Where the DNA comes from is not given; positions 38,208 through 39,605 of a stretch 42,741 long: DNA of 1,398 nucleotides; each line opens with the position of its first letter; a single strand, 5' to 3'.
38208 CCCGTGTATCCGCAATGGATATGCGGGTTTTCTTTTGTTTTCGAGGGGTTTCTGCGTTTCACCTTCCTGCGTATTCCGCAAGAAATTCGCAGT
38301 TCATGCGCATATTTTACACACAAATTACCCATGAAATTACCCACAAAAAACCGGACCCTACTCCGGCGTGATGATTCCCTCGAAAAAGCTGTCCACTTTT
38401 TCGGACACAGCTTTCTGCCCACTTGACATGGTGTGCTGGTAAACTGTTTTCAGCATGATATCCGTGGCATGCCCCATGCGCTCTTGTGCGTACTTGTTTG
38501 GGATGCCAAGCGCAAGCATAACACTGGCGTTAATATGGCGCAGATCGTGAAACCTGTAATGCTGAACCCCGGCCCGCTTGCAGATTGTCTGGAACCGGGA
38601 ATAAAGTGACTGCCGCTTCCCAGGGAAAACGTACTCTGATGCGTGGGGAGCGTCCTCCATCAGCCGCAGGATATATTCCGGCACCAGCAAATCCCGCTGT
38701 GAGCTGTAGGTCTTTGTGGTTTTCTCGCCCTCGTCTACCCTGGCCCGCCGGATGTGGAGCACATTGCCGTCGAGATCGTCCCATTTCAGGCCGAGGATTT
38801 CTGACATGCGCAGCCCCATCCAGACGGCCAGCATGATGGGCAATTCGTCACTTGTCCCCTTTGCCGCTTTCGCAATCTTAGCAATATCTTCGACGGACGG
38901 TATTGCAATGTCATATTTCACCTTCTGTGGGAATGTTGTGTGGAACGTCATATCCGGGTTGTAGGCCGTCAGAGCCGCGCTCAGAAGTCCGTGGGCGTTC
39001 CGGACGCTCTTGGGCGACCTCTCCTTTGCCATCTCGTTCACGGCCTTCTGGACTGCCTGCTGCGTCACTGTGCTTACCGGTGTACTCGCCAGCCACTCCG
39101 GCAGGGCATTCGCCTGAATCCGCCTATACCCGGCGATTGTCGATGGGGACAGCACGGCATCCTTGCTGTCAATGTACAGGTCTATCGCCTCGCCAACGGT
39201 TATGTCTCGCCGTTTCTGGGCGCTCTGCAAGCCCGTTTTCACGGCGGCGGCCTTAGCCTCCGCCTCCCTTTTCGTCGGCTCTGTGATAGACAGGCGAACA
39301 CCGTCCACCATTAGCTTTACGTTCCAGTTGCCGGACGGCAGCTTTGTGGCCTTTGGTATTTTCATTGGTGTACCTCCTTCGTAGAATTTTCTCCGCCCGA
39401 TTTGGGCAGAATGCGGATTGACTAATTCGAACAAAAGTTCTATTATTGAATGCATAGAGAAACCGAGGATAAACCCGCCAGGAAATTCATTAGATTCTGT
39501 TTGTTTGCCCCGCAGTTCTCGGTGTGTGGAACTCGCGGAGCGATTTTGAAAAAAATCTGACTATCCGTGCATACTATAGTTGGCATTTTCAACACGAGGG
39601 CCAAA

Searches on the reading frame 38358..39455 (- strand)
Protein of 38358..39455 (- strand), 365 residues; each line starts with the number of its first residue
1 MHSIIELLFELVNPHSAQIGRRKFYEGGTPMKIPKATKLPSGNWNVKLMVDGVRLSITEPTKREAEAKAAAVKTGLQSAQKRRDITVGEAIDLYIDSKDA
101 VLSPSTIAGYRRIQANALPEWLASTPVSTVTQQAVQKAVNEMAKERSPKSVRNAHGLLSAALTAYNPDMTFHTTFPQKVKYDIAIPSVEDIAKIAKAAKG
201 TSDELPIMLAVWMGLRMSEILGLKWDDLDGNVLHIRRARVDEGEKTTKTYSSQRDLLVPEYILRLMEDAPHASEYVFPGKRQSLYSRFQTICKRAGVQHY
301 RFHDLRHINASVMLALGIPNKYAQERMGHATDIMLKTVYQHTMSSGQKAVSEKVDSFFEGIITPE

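Call 37: search_protein_families(library=phrogs, proteins=[window:38358-39455:-], max_evalue=0.00001)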
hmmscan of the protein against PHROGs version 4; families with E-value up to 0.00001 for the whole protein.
window:38358-39455:- (365 aa): 4 families
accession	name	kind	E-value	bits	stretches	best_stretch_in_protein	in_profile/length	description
phrog_1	-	integration and excision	3.1e-56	192.9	1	37-363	117-456/611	integrase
phrog_216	-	integration and excision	6.3e-23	82.3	1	186-356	56-238/301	integrase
phrog_25190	-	integration and excision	7.1e-07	30.5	1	267-341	14-88/109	integrase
phrog_35951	-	unknown function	8.7e-06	27.1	0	289-355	10-75/97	-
